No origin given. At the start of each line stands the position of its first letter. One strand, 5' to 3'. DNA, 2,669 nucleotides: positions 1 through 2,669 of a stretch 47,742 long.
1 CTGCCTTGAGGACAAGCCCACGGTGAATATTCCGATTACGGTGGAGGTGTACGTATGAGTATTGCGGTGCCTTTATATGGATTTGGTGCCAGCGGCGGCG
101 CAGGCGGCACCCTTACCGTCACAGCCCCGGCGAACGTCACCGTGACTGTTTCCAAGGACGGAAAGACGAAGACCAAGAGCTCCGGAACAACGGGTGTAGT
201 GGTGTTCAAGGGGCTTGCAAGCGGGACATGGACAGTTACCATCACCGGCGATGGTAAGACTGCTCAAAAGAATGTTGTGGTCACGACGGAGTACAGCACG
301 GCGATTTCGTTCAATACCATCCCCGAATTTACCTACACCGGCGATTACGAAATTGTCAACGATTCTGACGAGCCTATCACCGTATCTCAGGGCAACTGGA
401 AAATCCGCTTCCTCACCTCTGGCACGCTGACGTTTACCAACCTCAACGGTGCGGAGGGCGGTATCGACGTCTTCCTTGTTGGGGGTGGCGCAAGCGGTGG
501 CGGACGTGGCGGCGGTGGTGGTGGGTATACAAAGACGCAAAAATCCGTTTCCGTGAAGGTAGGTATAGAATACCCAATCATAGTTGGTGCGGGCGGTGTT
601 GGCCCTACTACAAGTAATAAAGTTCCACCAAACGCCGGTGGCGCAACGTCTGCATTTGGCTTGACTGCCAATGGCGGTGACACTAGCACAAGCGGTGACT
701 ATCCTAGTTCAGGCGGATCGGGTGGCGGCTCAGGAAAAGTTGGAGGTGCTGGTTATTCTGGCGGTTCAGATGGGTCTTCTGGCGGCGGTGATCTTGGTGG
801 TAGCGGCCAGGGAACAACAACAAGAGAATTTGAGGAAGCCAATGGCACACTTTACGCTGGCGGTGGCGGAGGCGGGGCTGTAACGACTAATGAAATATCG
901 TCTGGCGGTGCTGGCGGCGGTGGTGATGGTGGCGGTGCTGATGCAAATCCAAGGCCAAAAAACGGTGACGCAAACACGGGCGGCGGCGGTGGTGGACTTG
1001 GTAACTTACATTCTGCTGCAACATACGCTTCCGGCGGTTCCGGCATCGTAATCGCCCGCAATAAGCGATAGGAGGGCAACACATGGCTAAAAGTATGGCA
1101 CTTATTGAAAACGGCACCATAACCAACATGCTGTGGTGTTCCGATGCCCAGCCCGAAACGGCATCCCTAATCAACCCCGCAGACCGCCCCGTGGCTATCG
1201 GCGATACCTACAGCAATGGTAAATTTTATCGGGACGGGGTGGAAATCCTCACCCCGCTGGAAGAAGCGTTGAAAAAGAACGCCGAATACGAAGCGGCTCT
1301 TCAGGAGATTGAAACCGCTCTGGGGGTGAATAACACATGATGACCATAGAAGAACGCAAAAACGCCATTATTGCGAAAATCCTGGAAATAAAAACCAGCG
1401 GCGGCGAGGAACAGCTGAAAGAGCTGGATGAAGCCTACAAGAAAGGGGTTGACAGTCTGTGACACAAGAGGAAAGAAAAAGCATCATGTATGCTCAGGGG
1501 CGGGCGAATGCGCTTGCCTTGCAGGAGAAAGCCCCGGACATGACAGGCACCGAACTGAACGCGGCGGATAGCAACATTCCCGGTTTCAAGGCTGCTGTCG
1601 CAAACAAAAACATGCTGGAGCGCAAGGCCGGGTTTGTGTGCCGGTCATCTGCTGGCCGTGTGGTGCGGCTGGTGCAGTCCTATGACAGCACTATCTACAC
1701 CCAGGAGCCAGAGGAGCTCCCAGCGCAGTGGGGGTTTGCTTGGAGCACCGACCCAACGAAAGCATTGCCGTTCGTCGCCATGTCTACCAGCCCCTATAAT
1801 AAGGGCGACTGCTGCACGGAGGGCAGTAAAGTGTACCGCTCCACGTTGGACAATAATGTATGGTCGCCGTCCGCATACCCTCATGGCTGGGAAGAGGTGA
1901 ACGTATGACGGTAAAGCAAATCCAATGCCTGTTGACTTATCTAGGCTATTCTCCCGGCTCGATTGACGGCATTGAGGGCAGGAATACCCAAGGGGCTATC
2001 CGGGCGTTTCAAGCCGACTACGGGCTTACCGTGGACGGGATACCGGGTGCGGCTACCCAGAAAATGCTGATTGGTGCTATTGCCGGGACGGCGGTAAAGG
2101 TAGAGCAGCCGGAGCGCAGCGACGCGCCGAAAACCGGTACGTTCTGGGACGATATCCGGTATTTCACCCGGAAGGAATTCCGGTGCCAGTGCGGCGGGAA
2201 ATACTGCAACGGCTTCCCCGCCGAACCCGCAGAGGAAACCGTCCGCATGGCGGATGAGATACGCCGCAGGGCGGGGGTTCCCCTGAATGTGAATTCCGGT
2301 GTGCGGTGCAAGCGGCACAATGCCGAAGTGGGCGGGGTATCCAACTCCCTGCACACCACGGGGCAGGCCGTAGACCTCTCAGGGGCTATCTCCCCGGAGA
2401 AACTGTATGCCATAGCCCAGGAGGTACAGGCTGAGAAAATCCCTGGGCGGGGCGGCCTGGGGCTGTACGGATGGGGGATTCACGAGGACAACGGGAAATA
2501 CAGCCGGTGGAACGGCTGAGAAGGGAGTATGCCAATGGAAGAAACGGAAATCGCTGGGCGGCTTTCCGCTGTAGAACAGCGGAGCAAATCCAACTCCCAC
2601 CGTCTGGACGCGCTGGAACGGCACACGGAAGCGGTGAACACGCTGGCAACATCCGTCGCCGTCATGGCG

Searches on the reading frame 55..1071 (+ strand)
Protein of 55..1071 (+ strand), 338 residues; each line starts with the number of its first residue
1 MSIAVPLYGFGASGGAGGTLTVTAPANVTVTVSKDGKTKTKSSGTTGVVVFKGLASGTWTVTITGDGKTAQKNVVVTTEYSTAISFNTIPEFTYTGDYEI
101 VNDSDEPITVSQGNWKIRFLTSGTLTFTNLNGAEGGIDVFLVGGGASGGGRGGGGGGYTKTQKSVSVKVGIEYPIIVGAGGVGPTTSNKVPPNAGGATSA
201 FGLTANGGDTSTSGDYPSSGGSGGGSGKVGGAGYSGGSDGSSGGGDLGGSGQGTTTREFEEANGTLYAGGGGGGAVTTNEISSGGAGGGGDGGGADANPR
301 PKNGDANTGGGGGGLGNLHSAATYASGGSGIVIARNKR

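Call 62: search_protein_families(library=phrogs, proteins=[window:55-1071:+], max_evalue=0.00001)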
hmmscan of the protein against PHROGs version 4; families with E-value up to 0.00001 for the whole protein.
window:55-1071:+ (338 aa): 1 family
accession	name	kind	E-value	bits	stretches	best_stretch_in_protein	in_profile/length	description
phrog_2295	-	unknown function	4.6e-18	66.2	1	96-335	563-845/1183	-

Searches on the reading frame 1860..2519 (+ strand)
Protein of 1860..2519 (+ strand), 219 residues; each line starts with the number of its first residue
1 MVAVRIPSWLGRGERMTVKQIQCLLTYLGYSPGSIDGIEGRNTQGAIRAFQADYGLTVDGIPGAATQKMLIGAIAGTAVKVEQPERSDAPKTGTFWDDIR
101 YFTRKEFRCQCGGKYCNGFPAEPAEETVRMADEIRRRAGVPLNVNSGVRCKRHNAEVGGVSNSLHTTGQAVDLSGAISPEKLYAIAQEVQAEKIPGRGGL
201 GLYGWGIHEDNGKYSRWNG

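Call 62: search_protein_families(library=phrogs, proteins=[window:1860-2519:+], max_evalue=0.00001)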
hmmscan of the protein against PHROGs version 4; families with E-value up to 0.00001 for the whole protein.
window:1860-2519:+ (219 aa): 5 families
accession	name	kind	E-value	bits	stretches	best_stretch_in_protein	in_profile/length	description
phrog_894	-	lysis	6.5e-23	82.3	1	91-217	39-156/389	endolysin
phrog_2649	-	lysis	2.4e-17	64.7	1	16-77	182-242/261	endolysin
phrog_1493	-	lysis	1e-13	52.3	1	17-81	249-316/394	endolysin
phrog_1224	-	head and packaging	3.1e-08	34.3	1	16-85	285-354/438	endolysin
phrog_17373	-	other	7.6e-06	26.8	0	130-189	44-104/224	peptidase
